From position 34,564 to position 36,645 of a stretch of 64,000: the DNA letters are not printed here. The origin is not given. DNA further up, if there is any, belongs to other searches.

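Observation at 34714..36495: Eukaryote-type choline/carnitine acyltransferase-family enzyme embedded in a cyanobacterial NRPS operon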

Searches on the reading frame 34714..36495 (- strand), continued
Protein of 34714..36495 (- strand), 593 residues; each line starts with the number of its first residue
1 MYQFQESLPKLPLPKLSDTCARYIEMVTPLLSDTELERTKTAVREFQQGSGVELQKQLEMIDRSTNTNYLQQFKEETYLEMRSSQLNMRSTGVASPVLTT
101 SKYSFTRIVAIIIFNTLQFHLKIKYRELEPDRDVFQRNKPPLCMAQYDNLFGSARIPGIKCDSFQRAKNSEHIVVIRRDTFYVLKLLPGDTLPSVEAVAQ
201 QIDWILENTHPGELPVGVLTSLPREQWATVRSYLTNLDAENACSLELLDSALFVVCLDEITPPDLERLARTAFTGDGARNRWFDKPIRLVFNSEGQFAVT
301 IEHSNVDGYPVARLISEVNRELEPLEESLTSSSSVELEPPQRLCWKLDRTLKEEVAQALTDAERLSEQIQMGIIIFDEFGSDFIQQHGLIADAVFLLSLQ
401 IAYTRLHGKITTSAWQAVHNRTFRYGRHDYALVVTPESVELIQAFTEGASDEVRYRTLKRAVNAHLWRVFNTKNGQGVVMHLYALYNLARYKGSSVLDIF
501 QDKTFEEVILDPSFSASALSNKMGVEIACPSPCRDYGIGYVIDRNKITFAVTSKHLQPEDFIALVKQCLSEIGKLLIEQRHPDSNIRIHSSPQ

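Call 15: search_solved_structures(query=window:34714-36495:-, show_alignments=3, max_evalue=0.00001)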
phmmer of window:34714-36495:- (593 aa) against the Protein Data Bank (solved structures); distinct sequences matched with E-value up to 0.00001: 15.
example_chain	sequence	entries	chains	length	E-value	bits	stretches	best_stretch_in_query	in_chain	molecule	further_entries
2h4t_A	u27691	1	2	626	9.6e-57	195.9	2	137-573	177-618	Carnitine O-palmitoyltransferase II, mitochondrial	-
4eyw_A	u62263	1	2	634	1e-56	195.8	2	137-573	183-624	Carnitine O-palmitoyltransferase 2, mitochondrial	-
2deb_A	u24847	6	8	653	1.2e-56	195.6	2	137-573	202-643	Carnitine O-palmitoyltransferase II, mitochondrial | Carnitine O-palmitoyltransferase 2 | Carnitine O-palmitoyltransferase 2, mitochondrial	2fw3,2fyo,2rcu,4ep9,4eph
1nm8_A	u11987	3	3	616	4e-52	180.6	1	5-551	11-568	Carnitine O-acetyltransferase | carnitine acetyltransferase isoform 2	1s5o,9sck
1xmd_A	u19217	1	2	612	3.5e-50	174.2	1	2-559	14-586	Peroxisomal carnitine O-octanoyltransferase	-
1t7q_A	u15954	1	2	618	4.7e-50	173.8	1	4-560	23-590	Carnitine acetyltransferase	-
1xmc_A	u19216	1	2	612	4.7e-50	173.8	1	2-559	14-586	Peroxisomal carnitine O-octanoyltransferase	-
2fy2_A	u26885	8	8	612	5.7e-50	173.6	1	6-555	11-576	Choline O-acetyltransferase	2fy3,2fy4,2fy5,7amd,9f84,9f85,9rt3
1xl7_A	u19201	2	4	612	9e-50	172.9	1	2-559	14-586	Peroxisomal carnitine O-octanoyltransferase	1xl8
2h3p_A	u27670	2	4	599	1.1e-49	172.6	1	4-556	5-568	carnitine acetyltransferase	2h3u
1ndb_A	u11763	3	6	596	1.4e-49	172.3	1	5-556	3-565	Carnitine Acetyltransferase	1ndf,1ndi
1t7n_A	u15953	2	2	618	1.5e-49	172.2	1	4-557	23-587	Carnitine acetyltransferase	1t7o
2h3w_A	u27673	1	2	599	2.4e-49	171.5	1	4-555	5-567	carnitine acetyltransferase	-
1t1u_A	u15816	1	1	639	2.9e-49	171.2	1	7-560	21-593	Choline O-acetyltransferase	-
1q6x_A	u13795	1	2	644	3e-49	171.2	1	7-560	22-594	choline O-acetyltransferase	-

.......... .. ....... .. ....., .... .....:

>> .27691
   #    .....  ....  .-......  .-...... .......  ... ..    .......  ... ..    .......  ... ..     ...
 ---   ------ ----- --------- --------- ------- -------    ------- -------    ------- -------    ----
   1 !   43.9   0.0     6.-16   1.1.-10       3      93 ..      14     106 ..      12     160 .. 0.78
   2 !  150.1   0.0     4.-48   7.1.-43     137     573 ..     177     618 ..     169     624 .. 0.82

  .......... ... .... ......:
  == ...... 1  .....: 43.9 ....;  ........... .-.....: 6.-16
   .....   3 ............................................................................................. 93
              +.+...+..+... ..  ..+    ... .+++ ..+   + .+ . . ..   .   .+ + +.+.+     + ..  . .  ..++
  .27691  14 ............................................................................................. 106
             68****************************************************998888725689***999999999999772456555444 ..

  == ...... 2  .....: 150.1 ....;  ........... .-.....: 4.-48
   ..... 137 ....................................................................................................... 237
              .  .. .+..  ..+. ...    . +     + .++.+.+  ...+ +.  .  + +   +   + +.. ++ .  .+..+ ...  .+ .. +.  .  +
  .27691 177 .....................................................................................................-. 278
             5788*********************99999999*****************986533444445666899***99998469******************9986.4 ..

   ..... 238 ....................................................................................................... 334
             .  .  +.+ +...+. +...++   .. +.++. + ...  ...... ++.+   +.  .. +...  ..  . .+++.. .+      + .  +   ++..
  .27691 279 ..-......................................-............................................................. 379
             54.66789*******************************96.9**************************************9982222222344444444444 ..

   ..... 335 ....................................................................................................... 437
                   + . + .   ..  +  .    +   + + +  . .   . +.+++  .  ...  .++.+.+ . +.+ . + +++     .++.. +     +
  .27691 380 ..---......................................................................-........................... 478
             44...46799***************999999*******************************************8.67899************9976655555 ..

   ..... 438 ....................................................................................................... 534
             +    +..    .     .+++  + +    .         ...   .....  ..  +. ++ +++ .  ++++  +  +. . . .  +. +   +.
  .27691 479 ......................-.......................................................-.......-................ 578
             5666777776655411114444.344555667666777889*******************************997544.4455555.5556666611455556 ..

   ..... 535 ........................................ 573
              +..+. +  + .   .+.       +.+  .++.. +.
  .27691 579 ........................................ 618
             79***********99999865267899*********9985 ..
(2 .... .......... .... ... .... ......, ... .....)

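Call 17: find_related_loci(query=A1, collection=genome_contigs, flank=10000)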
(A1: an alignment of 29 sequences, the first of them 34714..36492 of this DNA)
Query A1 (592 aa) in genome_contigs; peptide patterns used: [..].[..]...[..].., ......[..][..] (x = any residue, [..] = any of these).
119 stretches matched a pattern; 85 encode a relative of the query (tblastn E <= 1e-3); the best 80 are kept; 80 distinct loci.
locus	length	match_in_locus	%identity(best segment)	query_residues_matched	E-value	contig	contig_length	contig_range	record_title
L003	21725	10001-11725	88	1-575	0e+0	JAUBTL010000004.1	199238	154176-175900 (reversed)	Microcoleus sp. D2_18a_B4 NODE_6_length_199238_cov_82.857598, whole genome shotgun sequence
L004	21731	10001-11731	85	1-576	0e+0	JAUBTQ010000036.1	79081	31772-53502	Microcoleus sp. BROC3 NODE_97_length_79081_cov_19.014303, whole genome shotgun sequence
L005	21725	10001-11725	67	1-575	0e+0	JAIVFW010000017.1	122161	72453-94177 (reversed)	Nostoc sp. CHAB 5844 NODE_17_length_122161_cov_77.607069, whole genome shotgun sequence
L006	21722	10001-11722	49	1-575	3e-175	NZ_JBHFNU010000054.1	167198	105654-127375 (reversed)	Aerosakkonema sp. BLCC-F183 bin1.fa-54, whole genome shotgun sequence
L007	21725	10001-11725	44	1-575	8e-153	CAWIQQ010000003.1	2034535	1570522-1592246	MAG: uncultured cyanobacterium isolate MFD03250.bin.1.114 genome assembly, contig: contig_4064, whole genome shotgun seq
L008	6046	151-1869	44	1-575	1e-153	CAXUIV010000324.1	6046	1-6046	MAG TPA_asm: uncultured bacterium isolate public_SRR14722086_metawrap_bin.3 genome assembly, contig: public_SRR14722086_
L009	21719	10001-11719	44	1-575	9e-152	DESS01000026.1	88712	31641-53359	MAG TPA_asm: Richelia sp. UBA3308 UBA3308_contig_189, whole genome shotgun sequence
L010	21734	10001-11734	44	1-577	3e-150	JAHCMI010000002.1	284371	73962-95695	MAG: Rivularia sp. MS3 metaspades-bin-3_1, whole genome shotgun sequence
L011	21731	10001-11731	43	1-577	1e-148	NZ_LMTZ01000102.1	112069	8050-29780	Mastigocoleus testarum BC008 Contig-35, whole genome shotgun sequence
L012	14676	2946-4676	42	1-577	4e-146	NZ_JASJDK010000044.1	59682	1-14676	MAG: Mastigocoleus sp. MO_188.B34 MO_188.c_483, whole genome shotgun sequence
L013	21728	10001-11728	44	1-578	7e-145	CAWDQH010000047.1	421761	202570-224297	MAG: uncultured cyanobacterium isolate MFD03250.bin.4.105 genome assembly, contig: contig_7793, whole genome shotgun seq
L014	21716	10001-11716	43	1-577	3e-143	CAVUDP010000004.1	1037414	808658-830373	MAG: uncultured cyanobacterium isolate MFD03250.bin.1.115 genome assembly, contig: contig_6058, whole genome shotgun seq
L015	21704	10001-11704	43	1-575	2e-143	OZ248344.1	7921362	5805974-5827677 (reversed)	MAG: Rivularia sp. (in: cyanobacteria) isolate 23fe80d2-2bef-4b14-a7c1-d0d5c20622be genome assembly, chromosome: 2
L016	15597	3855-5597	41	1-575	3e-139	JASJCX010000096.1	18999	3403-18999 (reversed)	MAG: Calothrix sp. MO_167.B42 MO_167.c_2474, whole genome shotgun sequence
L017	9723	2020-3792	40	1-579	7e-139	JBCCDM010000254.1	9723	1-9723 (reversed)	MAG: Cyanobacteria bacterium P01_A01_bin.84 k141_280718_length_9723_cov_23.1643, whole genome shotgun sequence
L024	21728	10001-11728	56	1-575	0e+0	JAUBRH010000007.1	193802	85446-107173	Microcoleus sp. N9_A2 NODE_18_length_193802_cov_95.326101, whole genome shotgun sequence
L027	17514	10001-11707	35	6-575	9e-102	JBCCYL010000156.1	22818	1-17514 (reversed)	MAG: Cyanobacteria bacterium P01_F01_bin.150 k141_595504_length_22818_cov_42.6246, whole genome shotgun sequence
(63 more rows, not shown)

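Call 20: search_protein_families(library=pfam, proteins=[L010:8851-9720:-, L010:11891-13579:+, L010:15334-16500:+, L010:7368-8153:-, L010:8217-8513:-, L027:4994-11719:+, L024:15800-18697:-, L006:11840-13372:+, L006:13391-13666:+, L006:13769-14626:+], max_evalue=0.001)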
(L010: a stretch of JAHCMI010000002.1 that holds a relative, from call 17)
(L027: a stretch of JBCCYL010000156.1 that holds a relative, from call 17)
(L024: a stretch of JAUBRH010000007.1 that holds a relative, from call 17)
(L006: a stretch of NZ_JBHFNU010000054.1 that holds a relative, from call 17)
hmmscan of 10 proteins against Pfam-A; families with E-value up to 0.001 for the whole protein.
L010:8851-9720:- (289 aa): 2 families
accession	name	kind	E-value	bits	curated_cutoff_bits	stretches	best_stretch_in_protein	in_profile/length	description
PF23169.1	HalD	-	7e-14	52.2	26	1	118-261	75-216/228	Halogenase D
PF22814.2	WelO5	-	5.5e-06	26.5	27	1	169-249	170-260/277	Carrier-protein-independent halogenase WelO5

L010:11891-13579:+ (562 aa): 6 families
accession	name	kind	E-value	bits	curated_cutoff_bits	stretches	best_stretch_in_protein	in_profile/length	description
PF00069.31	Pkinase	-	2.9e-36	125.6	31.7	1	7-233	1-212/263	Protein kinase domain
PF07714.23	PK_Tyr_Ser-Thr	-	4.8e-17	62.6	23.1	1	9-215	3-202/258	Protein tyrosine and serine/threonine kinase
PF01636.29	APH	-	3e-07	30.9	23.2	0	131-158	168-195/239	Phosphotransferase enzyme family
PF17667.7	Pkinase_fungal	-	8.7e-06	25.1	24.1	1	129-203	304-378/387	Fungal protein kinase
PF03109.22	ABC1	-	1.5e-05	24.7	22.9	1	57-166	110-220/244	ABC1 atypical kinase-like domain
PF14531.12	Kinase-like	-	0.00036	20.3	25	1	105-249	138-283/289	Kinase-like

L010:15334-16500:+ (388 aa): 1 family
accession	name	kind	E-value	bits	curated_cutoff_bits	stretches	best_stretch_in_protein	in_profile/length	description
PF13354.11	Beta-lactamase2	-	1.8e-22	80.2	22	2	172-360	79-213/214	Beta-lactamase enzyme family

L010:7368-8153:- (261 aa): 1 family
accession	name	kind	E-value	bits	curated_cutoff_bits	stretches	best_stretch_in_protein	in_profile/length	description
PF01026.27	TatD_DNase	-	1.5e-80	270.7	27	1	4-258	1-253/253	TatD related DNase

L010:8217-8513:- (98 aa): 1 family
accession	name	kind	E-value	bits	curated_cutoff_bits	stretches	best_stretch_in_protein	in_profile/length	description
PF01649.23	Ribosomal_S20p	-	4.7e-25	88.5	29.5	1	2-91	1-83/83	Ribosomal protein S20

L027:4994-11719:+ (2241 aa): 13 families
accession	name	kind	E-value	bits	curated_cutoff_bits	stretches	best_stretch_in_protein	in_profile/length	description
PF00755.25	Carn_acyltransf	-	9.9e-145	483.8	22.3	1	1674-2218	1-559/574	Choline/Carnitine o-acyltransferase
PF00109.32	ketoacyl-synt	-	6.4e-79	265.5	20.8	1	34-285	2-252/252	Beta-ketoacyl synthase, N-terminal domain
PF08659.16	KR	-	3.8e-62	209.8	22.6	1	1272-1449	1-179/180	KR domain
PF00698.26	Acyl_transf_1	-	2.3e-55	188.8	32.7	1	568-903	2-317/319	Acyl transferase domain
PF02801.28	Ketoacyl-synt_C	-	9.7e-42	142.2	20.8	1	294-410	2-118/119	Beta-ketoacyl synthase, C-terminal domain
PF22621.2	CurL-like_PKS_C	-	6.5e-24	84.1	27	1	476-539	1-64/64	CurL-like, PKS C-terminal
PF16197.11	KAsynt_C_assoc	-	2.8e-16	60.3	33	1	413-524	1-107/111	Ketoacyl-synthetase C-terminal extension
PF22336.2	RhiE-like_linker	-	1.3e-12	47.9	27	1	480-539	2-60/67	RhiE-like, KS-MAT linker domain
PF00106.31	adh_short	-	5.6e-11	42.7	26.6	1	1274-1430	3-160/195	short chain dehydrogenase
PF00550.31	PP-binding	-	6.4e-11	42.8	20.8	1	1570-1621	15-67/67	Phosphopantetheine attachment site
PF23297.2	ACP_SdgA_C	-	4.4e-10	39.9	27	1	1542-1632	4-90/95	Highly reducing polyketide synthase sdgA, C-terminal ACP domain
PF00108.29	Thiolase_N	-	0.00012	22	26.4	0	199-234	77-112/260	Thiolase, N-terminal domain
PF01370.27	Epimerase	-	0.00053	19.9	20.9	0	1275-1414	2-122/240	NAD dependent epimerase/dehydratase family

L024:15800-18697:- (965 aa): 7 families
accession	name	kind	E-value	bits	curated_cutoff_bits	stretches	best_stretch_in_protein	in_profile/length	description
PF00109.32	ketoacyl-synt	-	2.6e-100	335.6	20.8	1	63-307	2-252/252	Beta-ketoacyl synthase, N-terminal domain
PF00698.26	Acyl_transf_1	-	1.7e-64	218.7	32.7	1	606-923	2-318/319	Acyl transferase domain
PF02801.28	Ketoacyl-synt_C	-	6.3e-44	149.2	20.8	1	315-432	1-118/119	Beta-ketoacyl synthase, C-terminal domain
PF22621.2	CurL-like_PKS_C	-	1.4e-26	92.7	27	1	516-579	1-64/64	CurL-like, PKS C-terminal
PF16197.11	KAsynt_C_assoc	-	1.9e-15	57.7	33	1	438-564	5-107/111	Ketoacyl-synthetase C-terminal extension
PF22336.2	RhiE-like_linker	-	2.7e-15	56.6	27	1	520-585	2-66/67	RhiE-like, KS-MAT linker domain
PF00108.29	Thiolase_N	-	1.4e-05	25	26.4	1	219-256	75-112/260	Thiolase, N-terminal domain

L006:11840-13372:+ (510 aa): 3 families
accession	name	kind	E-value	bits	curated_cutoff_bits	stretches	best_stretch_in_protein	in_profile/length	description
PF00501.34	AMP-binding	-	2.9e-77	260.5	29.9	1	8-378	3-384/384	AMP-binding enzyme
PF13193.12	AMP-binding_C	-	2.5e-16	60.8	24.5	1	428-503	1-76/76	AMP-binding enzyme C-terminal domain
PF23562.2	AMP-binding_C_3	-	2.5e-05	25.1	20.8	1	417-473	5-59/124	AMP-binding enzyme C-terminal domain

L006:13391-13666:+ (91 aa): 1 family
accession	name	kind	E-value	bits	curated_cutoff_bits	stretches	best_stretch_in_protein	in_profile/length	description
PF00550.31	PP-binding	-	1.9e-07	31.6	20.8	1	22-77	12-65/67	Phosphopantetheine attachment site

L006:13769-14626:+ (285 aa): 2 families
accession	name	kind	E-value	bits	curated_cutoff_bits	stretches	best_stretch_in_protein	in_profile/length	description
PF00685.33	Sulfotransfer_1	-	9.6e-71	238.6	22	1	39-277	1-254/255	Sulfotransferase domain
PF13469.12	Sulfotransfer_3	-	1.8e-06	28.8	27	1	115-205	125-212/216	Sulfotransferase family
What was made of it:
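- L027 encodes KS-AT-KR-ACP-cAT (call 20). In L027 the cAT is fused directly after the last ACP of a PKS module (call 20).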
